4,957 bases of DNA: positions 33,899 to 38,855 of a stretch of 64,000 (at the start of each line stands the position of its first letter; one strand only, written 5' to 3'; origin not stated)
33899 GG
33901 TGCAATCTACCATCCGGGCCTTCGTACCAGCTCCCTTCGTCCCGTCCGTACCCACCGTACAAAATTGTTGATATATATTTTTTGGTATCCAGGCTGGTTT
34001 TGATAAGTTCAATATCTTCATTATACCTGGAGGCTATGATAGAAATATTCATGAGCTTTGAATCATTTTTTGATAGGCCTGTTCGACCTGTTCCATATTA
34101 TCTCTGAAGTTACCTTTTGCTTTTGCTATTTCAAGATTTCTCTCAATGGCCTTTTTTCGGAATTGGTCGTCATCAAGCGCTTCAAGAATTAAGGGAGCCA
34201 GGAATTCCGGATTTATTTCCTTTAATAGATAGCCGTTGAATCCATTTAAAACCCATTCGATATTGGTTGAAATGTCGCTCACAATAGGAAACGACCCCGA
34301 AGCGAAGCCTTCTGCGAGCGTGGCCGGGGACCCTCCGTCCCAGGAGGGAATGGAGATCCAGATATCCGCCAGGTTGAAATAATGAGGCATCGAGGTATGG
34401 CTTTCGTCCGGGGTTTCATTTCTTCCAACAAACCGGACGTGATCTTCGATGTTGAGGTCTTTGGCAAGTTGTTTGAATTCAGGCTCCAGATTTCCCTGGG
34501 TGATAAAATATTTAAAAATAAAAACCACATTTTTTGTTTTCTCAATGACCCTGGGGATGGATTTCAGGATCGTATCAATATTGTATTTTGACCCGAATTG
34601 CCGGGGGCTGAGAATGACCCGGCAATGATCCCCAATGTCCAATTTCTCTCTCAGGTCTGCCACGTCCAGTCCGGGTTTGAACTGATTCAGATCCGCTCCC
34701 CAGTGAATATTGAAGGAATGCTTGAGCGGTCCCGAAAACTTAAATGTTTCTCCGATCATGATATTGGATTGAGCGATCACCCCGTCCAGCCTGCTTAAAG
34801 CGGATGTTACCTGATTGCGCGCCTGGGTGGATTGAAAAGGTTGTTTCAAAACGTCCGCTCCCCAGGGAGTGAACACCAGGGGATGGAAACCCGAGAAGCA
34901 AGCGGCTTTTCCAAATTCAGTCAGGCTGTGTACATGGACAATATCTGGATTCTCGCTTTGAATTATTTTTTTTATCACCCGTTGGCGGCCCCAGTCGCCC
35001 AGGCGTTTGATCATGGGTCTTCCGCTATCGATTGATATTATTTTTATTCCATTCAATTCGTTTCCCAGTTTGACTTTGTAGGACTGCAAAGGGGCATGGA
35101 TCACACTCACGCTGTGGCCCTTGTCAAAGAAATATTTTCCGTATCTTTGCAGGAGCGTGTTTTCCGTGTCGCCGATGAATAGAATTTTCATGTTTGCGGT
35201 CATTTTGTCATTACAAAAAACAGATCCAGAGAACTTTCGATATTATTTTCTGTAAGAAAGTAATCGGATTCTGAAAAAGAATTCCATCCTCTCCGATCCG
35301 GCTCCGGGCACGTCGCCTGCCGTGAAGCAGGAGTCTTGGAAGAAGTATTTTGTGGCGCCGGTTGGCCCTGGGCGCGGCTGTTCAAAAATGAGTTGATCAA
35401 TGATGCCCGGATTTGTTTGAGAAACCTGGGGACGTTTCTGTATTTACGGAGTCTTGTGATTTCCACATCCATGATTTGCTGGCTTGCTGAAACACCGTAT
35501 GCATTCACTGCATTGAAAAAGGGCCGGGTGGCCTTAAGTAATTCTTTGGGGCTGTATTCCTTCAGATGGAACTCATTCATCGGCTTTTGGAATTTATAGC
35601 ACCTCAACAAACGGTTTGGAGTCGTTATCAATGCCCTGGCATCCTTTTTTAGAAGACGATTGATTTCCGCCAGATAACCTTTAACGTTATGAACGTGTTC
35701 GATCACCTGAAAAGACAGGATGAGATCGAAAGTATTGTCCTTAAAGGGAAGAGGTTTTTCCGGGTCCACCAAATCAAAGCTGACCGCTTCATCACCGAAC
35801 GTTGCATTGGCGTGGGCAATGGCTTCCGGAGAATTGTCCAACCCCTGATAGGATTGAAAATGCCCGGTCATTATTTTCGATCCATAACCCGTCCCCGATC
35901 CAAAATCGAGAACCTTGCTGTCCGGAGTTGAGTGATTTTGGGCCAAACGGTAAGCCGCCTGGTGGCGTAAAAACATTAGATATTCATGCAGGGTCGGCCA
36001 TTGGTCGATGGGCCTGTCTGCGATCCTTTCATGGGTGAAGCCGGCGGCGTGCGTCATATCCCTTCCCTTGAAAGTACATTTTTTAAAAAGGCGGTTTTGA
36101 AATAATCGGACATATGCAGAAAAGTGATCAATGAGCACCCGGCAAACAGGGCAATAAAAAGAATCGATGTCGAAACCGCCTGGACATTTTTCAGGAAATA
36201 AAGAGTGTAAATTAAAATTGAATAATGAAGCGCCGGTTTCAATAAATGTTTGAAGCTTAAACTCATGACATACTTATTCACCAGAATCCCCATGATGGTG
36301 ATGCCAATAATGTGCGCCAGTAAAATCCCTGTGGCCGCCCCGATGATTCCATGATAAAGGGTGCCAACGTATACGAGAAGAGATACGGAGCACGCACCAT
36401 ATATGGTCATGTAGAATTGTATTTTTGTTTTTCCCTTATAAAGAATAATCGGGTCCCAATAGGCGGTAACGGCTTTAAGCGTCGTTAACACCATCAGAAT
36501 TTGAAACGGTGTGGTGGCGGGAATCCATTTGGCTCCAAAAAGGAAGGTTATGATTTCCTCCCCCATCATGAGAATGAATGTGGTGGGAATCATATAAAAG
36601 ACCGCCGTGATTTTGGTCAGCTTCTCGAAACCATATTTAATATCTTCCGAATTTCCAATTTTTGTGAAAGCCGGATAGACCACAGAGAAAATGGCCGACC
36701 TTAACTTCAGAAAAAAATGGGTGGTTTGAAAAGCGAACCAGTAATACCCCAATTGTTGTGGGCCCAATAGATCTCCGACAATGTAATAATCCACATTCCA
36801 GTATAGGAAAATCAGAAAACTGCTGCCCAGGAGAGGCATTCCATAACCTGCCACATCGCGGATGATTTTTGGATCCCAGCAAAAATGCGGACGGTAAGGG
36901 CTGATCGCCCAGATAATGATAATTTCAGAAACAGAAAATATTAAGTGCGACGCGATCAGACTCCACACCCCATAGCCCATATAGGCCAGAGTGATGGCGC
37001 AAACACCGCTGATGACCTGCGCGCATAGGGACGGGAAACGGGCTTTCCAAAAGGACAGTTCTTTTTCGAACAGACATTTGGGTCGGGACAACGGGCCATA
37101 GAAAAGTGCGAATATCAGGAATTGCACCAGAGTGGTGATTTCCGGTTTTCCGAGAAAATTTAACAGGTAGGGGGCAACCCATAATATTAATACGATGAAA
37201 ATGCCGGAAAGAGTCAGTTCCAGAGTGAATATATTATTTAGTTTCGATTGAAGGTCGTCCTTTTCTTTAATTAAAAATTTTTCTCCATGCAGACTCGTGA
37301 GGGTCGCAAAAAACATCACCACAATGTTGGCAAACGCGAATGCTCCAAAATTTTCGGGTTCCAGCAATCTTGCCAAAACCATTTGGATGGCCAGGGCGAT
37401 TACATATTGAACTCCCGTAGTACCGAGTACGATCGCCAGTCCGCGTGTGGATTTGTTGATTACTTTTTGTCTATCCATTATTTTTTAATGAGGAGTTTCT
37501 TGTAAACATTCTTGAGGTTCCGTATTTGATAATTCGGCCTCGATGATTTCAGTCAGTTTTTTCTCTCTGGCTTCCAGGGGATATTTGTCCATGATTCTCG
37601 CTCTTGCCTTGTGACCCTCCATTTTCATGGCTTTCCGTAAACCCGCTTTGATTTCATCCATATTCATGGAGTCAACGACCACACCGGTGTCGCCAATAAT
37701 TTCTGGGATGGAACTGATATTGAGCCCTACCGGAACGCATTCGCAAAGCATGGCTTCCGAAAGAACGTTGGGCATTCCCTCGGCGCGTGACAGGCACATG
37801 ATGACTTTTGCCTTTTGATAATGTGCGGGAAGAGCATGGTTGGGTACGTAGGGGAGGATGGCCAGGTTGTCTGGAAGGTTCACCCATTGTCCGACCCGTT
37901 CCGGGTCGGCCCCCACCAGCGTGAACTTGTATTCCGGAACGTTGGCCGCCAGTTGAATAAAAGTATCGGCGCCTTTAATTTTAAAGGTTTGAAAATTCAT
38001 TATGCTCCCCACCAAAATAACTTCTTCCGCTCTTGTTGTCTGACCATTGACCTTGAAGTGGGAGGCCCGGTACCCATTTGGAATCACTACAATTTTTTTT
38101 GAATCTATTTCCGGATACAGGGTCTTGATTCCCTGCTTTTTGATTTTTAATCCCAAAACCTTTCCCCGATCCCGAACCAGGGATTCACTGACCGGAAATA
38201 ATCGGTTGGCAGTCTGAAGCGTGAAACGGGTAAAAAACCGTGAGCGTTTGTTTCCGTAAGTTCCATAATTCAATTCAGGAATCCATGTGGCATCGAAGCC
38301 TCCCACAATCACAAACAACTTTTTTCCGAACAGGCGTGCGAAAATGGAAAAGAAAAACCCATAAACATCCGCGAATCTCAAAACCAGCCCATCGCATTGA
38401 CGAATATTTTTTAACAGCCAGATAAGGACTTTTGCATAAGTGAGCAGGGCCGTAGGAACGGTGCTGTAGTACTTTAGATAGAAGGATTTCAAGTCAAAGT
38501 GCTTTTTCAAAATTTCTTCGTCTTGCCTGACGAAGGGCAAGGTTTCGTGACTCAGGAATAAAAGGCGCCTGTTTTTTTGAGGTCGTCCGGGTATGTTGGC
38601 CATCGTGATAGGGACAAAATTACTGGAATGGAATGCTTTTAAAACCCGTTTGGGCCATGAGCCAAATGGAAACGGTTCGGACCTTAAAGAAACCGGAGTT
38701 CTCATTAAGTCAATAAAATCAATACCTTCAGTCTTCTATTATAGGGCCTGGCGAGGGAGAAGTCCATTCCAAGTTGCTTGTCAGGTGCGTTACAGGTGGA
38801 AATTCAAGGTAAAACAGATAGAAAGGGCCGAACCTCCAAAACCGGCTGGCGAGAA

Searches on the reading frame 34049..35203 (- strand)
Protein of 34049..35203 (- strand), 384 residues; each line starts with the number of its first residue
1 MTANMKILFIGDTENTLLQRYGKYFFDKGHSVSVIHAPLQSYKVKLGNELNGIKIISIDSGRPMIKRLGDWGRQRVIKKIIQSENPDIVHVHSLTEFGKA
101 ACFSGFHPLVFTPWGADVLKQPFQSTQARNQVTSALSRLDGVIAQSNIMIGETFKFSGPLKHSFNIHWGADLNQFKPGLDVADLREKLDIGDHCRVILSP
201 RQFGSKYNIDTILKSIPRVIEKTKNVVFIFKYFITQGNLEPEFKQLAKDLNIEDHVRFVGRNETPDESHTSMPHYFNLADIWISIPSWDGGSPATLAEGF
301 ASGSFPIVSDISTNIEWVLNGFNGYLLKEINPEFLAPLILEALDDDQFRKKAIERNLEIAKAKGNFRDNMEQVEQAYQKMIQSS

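Call 5: search_protein_families(library=ncbifam, proteins=[window:34049-35203:-], max_evalue=0.001)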
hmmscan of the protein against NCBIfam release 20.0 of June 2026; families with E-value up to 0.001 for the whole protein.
window:34049-35203:- (384 aa): 8 families
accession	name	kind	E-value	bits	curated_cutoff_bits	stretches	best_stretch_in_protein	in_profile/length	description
TIGR04063.1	stp3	hypoth_equivalog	1.1e-12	47.5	442.05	1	166-381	185-396/397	TIGR04063 family PEP-CTERM/XrtA system glycosyltransferase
NF047684.1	TeichurnBiosyTuaC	equivalog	4.1e-11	42.4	550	1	84-381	107-390/391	teichuronic acid biosynthesis protein TuaC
TIGR03999.1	thiol_BshA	equivalog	2.6e-10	39.8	273.7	1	79-381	78-374/375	N-acetyl-alpha-D-glucosaminyl L-malate synthase BshA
TIGR03088.1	stp2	hypoth_equivalog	4.5e-09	35.8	409.05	1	159-380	158-373/374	TIGR03088 family PEP-CTERM/XrtA system glycosyltransferase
TIGR03449.1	mycothiol_MshA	equivalog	3.6e-08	32.7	462.5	1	166-382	193-405/406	D-inositol-3-phosphate glycosyltransferase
NF038229.1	Glyco4_Geo_Pelo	equivalog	7.4e-05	21.9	400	1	75-381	45-337/338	GPMC system family 4 glycosyltransferase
NF041876.1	EPS_EpsE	equivalog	0.0001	21.7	400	1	241-350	263-366/389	exopolysaccharide biosynthesis GT4 family glycosyltransferase EpsE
NF007640.0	PRK10307.1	subfamily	0.00028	19.9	276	1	119-381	152-408/411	WcaI family glycosyltransferase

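Call 6: search_protein_families(library=pfam, proteins=[window:34049-35203:-], max_evalue=0.001)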
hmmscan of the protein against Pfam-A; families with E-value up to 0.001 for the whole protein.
window:34049-35203:- (384 aa): 5 families
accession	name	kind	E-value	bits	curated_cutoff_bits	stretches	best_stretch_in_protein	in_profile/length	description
PF13477.12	Glyco_trans_4_2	-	2e-18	67.3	23.4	1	6-146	1-139/139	Glycosyl transferase 4-like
PF00534.26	Glycos_transf_1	-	5.6e-17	62.2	26.4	1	183-355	4-168/172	Glycosyl transferases group 1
PF13692.12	Glyco_trans_1_4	-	3.5e-10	40.7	27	1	207-345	15-142/142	Glycosyl transferases group 1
PF13439.12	Glyco_transf_4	-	2.8e-08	34.4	28.5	1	20-152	10-147/170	Glycosyltransferase Family 4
PF13579.12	Glyco_trans_4_4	-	0.00033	21.5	29.7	1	52-147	39-136/158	Glycosyl transferase 4-like domain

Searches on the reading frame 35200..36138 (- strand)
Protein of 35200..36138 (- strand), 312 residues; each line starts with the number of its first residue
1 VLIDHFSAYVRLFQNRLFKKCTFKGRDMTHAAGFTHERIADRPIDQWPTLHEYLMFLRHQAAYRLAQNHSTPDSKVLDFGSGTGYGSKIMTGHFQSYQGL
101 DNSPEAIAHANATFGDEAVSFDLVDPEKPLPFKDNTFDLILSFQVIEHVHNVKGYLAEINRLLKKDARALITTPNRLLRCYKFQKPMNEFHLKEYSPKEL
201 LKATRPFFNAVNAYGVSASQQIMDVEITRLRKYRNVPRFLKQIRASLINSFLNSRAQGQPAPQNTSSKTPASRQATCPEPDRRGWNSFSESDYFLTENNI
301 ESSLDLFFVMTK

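Call 4: search_protein_families(library=pfam, proteins=[window:35200-36138:-], max_evalue=0.01)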
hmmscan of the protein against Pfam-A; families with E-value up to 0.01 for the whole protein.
window:35200-36138:- (312 aa): 7 families
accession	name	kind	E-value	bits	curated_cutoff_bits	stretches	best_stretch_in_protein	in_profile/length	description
PF08241.18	Methyltransf_11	-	5.3e-19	69.1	21.2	1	77-170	1-94/95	Methyltransferase domain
PF13489.12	Methyltransf_23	-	6.6e-19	68.7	27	1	70-199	20-149/164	Methyltransferase domain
PF13847.12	Methyltransf_31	-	1.9e-16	60.5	27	1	72-177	3-118/145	Methyltransferase domain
PF13649.12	Methyltransf_25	-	6.9e-15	56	27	1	76-165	1-95/97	Methyltransferase domain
PF08242.18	Methyltransf_12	-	7.9e-13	49.4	30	1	77-168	1-97/98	Methyltransferase domain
PF07021.18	MetW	-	0.00011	22.3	21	1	63-175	4-111/193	Methionine biosynthesis protein MetW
PF05175.20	MTS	-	0.0005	20.2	23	1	71-142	29-104/170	Methyltransferase small domain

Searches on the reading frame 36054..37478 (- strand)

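Call 4: search_protein_families(library=pfam, proteins=[window:36054-37478:-], max_evalue=0.01)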
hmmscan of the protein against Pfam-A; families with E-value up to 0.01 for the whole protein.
window:36054-37478:- (474 aa): 2 families
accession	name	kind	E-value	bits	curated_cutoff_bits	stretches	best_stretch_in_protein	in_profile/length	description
PF13440.11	Polysacc_synt_3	-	5e-56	190.5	23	1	34-321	1-291/293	Polysaccharide biosynthesis protein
PF01943.22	Polysacc_synt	-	5.8e-29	101.8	28.2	1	11-274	2-273/274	Polysaccharide biosynthesis protein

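Call 77: search_protein_families(library=ncbifam, proteins=[window:36054-37478:-], max_evalue=0.001)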
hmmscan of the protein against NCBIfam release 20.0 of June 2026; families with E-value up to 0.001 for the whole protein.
window:36054-37478:- (474 aa): 4 families
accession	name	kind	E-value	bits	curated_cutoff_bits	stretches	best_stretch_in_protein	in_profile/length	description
NF007773.0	PRK10459.1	equivalog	3.3e-46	158.3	273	1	26-454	23-463/492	MOP flippase family protein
NF058658.1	Oglyco_Wzx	exception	9.2e-36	123.8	720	1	1-452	1-453/478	O-glycosylation flippase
NF047674.1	TeichurnBiosyTuaB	equivalog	1.5e-30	106.7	580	1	21-443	19-452/469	teichuronic acid biosynthesis protein TuaB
NF041871.1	Wzx_EPS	equivalog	5.2e-06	25.4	800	1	19-123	11-116/492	exopolysaccharide biosynthesis flippase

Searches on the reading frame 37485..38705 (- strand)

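Call 4: search_protein_families(library=pfam, proteins=[window:37485-38705:-], max_evalue=0.01)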
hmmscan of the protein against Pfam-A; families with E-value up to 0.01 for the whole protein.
window:37485-38705:- (406 aa): 3 families
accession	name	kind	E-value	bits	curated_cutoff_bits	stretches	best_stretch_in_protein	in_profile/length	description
PF00534.26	Glycos_transf_1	-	4.1e-18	65.9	26.4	1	242-370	26-164/172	Glycosyl transferases group 1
PF13692.12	Glyco_trans_1_4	-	4.2e-16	59.9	27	1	231-359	6-139/142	Glycosyl transferases group 1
PF13524.12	Glyco_trans_1_2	-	0.00026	21.4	25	1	249-359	5-111/144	Glycosyl transferase-like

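Call 5: search_protein_families(library=ncbifam, proteins=[window:37485-38705:-], max_evalue=0.001)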
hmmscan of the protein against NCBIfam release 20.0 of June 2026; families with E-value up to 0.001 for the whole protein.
window:37485-38705:- (406 aa): 10 families
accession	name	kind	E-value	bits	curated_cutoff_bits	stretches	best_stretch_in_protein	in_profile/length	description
TIGR02149.1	glgA_Coryne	subfamily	2.8e-07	30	302.4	0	287-360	272-349/391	glycogen synthase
NF053513.1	Gtran_IagA_BgsA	equivalog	6.5e-07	28.7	460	1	224-368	158-305/333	LTA glycolipid anchor biosynthesis glycosyltransferase, IagA/BgsA family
TIGR03999.1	thiol_BshA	equivalog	8.7e-07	28.2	273.7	1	158-367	137-340/375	N-acetyl-alpha-D-glucosaminyl L-malate synthase BshA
NF038298.1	EPS_HpsO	equivalog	2.3e-05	23.4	575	1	297-364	287-354/388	hormogonium polysaccharide biosynthesis glycosyltransferase HpsO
NF041876.1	EPS_EpsE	equivalog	5.8e-05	22.5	400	1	276-374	273-379/389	exopolysaccharide biosynthesis GT4 family glycosyltransferase EpsE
NF038229.1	Glyco4_Geo_Pelo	equivalog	7.8e-05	21.8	400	1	283-319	222-258/338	GPMC system family 4 glycosyltransferase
TIGR03088.1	stp2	hypoth_equivalog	9.7e-05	21.6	409.05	1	187-386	156-368/374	TIGR03088 family PEP-CTERM/XrtA system glycosyltransferase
NF050063.1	ProtGlycPglJ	equivalog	0.00012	21.4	500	1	295-365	262-335/363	N-acetylgalactosamine-N,N'-diacetylbacillosaminyl-diphospho-undecaprenol 4-alpha-N-acetylgalactosaminyltransferase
TIGR04047.1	MSMEG_0565_glyc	hypoth_equivalog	0.00019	20.7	259.85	1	280-368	258-347/373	MSMEG_0565 family glycosyltransferase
NF047684.1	TeichurnBiosyTuaC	equivalog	0.00039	19.5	550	0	242-362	230-354/391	teichuronic acid biosynthesis protein TuaC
